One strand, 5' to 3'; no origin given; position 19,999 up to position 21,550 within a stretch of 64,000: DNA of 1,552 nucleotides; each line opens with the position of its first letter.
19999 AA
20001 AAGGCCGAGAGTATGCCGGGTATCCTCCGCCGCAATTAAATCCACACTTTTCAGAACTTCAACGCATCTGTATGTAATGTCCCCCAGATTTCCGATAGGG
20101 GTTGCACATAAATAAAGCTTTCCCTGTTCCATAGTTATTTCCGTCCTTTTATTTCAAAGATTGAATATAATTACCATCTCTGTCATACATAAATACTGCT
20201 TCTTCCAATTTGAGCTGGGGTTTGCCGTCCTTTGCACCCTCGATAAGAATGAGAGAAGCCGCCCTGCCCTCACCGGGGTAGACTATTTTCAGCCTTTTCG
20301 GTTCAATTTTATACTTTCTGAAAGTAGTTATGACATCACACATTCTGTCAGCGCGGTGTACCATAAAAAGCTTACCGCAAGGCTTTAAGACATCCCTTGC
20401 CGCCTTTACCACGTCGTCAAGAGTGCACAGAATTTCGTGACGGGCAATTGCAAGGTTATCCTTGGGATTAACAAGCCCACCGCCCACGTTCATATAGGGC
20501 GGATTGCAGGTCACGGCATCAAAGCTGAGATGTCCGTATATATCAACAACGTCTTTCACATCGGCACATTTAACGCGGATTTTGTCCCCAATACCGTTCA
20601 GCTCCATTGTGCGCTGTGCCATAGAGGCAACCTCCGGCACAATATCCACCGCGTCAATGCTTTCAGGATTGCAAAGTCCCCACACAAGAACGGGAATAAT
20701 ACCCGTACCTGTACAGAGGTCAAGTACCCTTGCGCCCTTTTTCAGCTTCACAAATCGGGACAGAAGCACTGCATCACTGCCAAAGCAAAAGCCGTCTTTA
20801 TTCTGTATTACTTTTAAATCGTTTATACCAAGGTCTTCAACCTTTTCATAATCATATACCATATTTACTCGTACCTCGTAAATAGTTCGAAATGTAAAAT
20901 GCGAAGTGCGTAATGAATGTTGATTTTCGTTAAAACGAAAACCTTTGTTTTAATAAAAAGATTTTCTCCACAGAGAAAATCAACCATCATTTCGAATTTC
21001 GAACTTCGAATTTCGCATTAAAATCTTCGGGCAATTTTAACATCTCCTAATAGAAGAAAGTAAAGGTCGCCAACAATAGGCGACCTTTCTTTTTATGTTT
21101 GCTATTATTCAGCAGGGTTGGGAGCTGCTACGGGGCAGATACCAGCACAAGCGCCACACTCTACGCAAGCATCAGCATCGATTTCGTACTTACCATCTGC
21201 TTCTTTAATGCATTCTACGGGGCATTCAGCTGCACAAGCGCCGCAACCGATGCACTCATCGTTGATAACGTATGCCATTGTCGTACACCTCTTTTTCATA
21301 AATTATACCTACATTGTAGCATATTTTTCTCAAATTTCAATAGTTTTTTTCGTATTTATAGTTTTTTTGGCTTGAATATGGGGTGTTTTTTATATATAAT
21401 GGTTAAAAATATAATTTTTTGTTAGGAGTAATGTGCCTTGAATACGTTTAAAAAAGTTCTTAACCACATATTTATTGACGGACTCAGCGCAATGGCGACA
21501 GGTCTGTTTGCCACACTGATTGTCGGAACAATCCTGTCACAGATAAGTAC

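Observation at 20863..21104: Tandem 7-nt repeat arrays (TCGMAYT) in inverted pairs around internal hairpins, filling the ferredoxin-trmN6 spacer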

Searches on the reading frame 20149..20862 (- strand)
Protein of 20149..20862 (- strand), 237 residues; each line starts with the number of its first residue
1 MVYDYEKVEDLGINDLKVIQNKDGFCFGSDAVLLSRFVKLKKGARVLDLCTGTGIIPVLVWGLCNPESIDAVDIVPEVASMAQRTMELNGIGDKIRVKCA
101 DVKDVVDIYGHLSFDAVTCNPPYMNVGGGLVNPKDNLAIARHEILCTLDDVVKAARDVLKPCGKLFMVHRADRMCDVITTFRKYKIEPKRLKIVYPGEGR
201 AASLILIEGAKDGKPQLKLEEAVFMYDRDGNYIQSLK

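Call 12: find_encoding_contigs(protein=window:20149-20862:-, flank=3000, max_places=10)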
Protein window:20149-20862:- (237 aa): 1 contig read that carries it; 1 place shown.
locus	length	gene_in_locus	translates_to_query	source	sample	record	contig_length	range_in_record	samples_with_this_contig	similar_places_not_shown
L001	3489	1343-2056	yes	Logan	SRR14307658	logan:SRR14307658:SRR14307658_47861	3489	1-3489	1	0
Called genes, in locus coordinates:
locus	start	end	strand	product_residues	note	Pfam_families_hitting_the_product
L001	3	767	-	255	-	?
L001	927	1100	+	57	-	PF00037:Fer4 (weak), PF12837:Fer4_6 (faint), PF13237:Fer4_10, PF14697:Fer4_21, PF12838:Fer4_7, PF13187:Fer4_9, PF12797:Fer4_2 (weak), PF00037:Fer4 (weak), +5 more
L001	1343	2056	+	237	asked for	PF05175:MTS, PF02475:TRM5-TYW2_MTfase (weak), PF13649:Methyltransf_25 (weak)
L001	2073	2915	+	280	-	PF00590:TP_methylase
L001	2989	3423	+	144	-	PF01842:ACT (weak), PF13291:ACT_4 (weak)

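Call 14: find_homologous_proteins(query=window:20149-20862:-, max_evalue=1e-30)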
Query window:20149-20862:- (237 aa): 7995 proteins with E <= 1e-30 among 8000 candidates; the best 120 are listed.
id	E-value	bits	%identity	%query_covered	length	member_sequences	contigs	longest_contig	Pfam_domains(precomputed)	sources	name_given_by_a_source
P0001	7.2e-147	505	93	100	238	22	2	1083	PF05175.21,PF13649.13,PF02475.24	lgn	-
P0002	2.1e-142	490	91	100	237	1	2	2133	PF05175.21,PF13649.13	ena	-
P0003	2.3e-141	487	90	100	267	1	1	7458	PF13847.13,PF05175.21,PF13649.13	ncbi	-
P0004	1.7e-140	484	89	100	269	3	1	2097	PF13847.13,PF05175.21,PF13649.13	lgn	-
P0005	1.7e-132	458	84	100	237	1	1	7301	PF05175.21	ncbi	-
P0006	1.5e-130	452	82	100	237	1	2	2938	PF05175.21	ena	-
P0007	6.3e-129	446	82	100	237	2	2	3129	PF05175.21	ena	-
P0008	2.3e-125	435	81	100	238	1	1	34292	PF05175.21,PF13649.13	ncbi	-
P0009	3.1e-125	434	79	100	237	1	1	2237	PF05175.21,PF13649.13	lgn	-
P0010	6.5e-125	433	79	100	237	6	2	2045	PF13847.13,PF05175.21,PF13649.13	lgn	-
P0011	9.6e-124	429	79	100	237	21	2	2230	PF13847.13,PF13489.13,PF05175.21,PF13649.13,PF02475.24,PF08241.19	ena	-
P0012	3.4e-123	428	79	100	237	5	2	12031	PF05175.21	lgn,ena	-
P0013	3.8e-122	424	77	100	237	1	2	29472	PF13847.13,PF05175.21,PF13649.13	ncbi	-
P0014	6.1e-122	423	76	100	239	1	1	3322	PF05175.21,PF13649.13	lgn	-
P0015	6.6e-122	423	78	100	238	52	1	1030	PF13489.13,PF05175.21,PF13649.13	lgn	-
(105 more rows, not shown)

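Call 15: find_encoding_contigs(protein=P0003, flank=10000, max_places=3)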
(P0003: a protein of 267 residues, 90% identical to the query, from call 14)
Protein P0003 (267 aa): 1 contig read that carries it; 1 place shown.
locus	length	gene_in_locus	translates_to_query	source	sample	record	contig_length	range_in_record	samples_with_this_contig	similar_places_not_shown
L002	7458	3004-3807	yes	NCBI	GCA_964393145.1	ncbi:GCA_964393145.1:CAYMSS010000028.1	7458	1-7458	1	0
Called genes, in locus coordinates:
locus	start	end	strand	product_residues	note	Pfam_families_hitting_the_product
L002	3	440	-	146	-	?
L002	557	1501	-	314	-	PF01207:Dus, PF01180:DHO_dh (weak), PF03060:NMO (weak)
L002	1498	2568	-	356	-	PF13303:PTS_EIIC_2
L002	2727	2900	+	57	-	PF00037:Fer4 (weak), PF12837:Fer4_6 (faint), PF13237:Fer4_10, PF14697:Fer4_21, PF12838:Fer4_7, PF13187:Fer4_9, PF12797:Fer4_2 (weak), PF00037:Fer4 (weak), +5 more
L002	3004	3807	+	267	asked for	PF05175:MTS, PF13649:Methyltransf_25 (weak), PF13847:Methyltransf_31 (weak)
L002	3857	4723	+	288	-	PF00590:TP_methylase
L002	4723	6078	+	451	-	PF01408:GFO_IDH_MocA (faint), PF01488:Shikimate_DH (faint), PF02254:TrkA_N, PF02558:ApbA (faint), PF03435:Sacchrp_dh_NADP (faint), PF02080:TrkA_C, PF02254:TrkA_N, PF02080:TrkA_C (weak), +3 more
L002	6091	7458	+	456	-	?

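Call 16: find_encoding_contigs(protein=P0005, flank=10000, max_places=3)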
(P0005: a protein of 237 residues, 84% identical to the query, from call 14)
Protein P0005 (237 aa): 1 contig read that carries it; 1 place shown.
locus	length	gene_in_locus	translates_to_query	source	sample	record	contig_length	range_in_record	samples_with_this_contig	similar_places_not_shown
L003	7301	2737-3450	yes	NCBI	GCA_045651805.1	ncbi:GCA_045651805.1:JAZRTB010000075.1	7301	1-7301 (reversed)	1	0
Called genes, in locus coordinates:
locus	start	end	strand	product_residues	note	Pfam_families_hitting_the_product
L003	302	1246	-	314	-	PF01207:Dus, PF01180:DHO_dh (weak), PF03060:NMO (weak)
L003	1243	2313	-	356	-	PF13303:PTS_EIIC_2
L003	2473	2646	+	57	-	PF00037:Fer4 (weak), PF12837:Fer4_6 (faint), PF13237:Fer4_10, PF14697:Fer4_21, PF12838:Fer4_7, PF13187:Fer4_9, PF12797:Fer4_2 (weak), PF00037:Fer4 (weak), +4 more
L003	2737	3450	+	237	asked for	PF05175:MTS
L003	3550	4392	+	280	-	PF00590:TP_methylase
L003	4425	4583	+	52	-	-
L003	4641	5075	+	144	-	PF13291:ACT_4 (weak), PF01842:ACT (weak)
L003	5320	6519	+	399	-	PF03447:NAD_binding_3, PF00742:Homoserine_dh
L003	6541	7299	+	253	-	?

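Call 17: find_encoding_contigs(protein=P0008, flank=10000, max_places=3)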
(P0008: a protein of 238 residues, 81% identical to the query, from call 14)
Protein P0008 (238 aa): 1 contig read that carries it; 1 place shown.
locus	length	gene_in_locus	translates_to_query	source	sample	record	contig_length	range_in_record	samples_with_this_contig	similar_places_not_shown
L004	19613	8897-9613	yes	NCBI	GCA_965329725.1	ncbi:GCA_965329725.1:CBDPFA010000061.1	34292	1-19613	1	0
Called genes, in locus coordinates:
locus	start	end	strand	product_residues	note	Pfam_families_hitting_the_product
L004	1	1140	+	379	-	?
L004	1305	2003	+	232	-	PF00528:BPD_transp_1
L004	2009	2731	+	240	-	PF02463:SMC_N, PF13175:AAA_15 (faint), PF00005:ABC_tran, PF13304:AAA_21 (weak)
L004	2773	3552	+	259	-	PF00497:SBP_bac_3, PF10613:Lig_chan-Glu_bd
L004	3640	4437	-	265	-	PF03446:NAD_binding_2, PF03807:F420_oxidored, PF14748:P5CR_dimer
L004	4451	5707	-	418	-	PF00171:Aldedh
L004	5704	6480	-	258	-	PF00696:AA_kinase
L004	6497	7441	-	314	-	PF01207:Dus, PF01180:DHO_dh (faint)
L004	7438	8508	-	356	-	PF13303:PTS_EIIC_2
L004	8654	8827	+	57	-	PF00037:Fer4 (weak), PF13237:Fer4_10, PF14697:Fer4_21 (faint), PF12838:Fer4_7, PF13187:Fer4_9, PF12797:Fer4_2 (weak), PF00037:Fer4 (weak), PF12837:Fer4_6 (weak), +5 more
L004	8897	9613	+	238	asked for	PF05175:MTS, PF13649:Methyltransf_25 (weak)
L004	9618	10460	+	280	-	PF00590:TP_methylase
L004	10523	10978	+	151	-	PF13291:ACT_4 (weak), PF01842:ACT (faint)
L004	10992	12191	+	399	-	PF03447:NAD_binding_3, PF00742:Homoserine_dh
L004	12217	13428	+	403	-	PF00696:AA_kinase, PF01842:ACT (weak), PF22468:ACT_9, PF13840:ACT_7, PF22468:ACT_9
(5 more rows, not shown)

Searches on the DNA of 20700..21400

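Call 5: search_rna_families(source=window, start=20700, end=21400, threshold=evalue, max_evalue=10)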
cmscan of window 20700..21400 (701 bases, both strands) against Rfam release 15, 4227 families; matches with E-value up to 10: 26.
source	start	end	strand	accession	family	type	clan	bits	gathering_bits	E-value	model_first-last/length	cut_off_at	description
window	20952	21061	-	RF00515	PyrR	Cis-reg;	-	26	54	0.25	1-115/115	no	PyrR binding site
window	20922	20993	-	RF01467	rli36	Gene; sRNA;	-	21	50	0.6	1-84/84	no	Listeria sRNA rli36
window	21049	21134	-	RF02075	STnc230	Gene; sRNA;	-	21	50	1.9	1-83/83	no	Enterobacterial sRNA STnc230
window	20889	21020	-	RF04174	MIR4208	Gene; miRNA;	-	20.7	140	1.6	1-191/191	no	MIR4208 microRNA precursor family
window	20923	21099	+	RF00125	IS128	Gene; sRNA;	-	19.9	80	0.12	1-209/209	no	IS128 RNA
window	20907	20996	-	RF00717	mir-315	Gene; miRNA;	-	19.9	63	1.2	1-83/83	no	mir-315 microRNA precursor family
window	20913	21020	+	RF01820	RsaE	Gene; sRNA;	-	19.6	79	1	1-112/112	no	RNA Staph. aureus E (RoxS)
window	21030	21097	+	RF02056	STnc390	Gene; sRNA;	-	19.4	50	0.18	1-60/60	no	Salmonella sRNA STnc390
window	20900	21004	+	RF04174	MIR4208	Gene; miRNA;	-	19.4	140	2.9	1-191/191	no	MIR4208 microRNA precursor family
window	20911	20992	-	RF03743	MIR7696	Gene; miRNA;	-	18.2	83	1.5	1-88/88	no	MIR7696 microRNA precursor family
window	21057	21131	-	RF02495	ohsC_RNA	Gene; antitoxin;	-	17.6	50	7.2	1-77/77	no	Oppression of Hydrophobic ORF by sRNA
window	20919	20984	-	RF04239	mir-4679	Gene; miRNA;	-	17.3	88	2.6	1-75/75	no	mir-4679 microRNA precursor family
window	21048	21093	+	RF02386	sau-19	Gene; sRNA;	-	16.6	80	5.9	1-75/75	no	Staphylococcus sRNA sau-19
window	20891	21017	-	RF04118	MIR9481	Gene; miRNA;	-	16.4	130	1.9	1-135/135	no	MIR9481 microRNA precursor family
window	21054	21107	-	RF02066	STnc320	Gene; sRNA;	-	16.1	50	3.4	1-55/55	no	Salmonella enterica sRNA STnc320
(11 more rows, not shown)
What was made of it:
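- On Any Rfam family: The best sub-threshold hit in the spacer is PyrR, 26 bits against a threshold of 54 (call 5).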
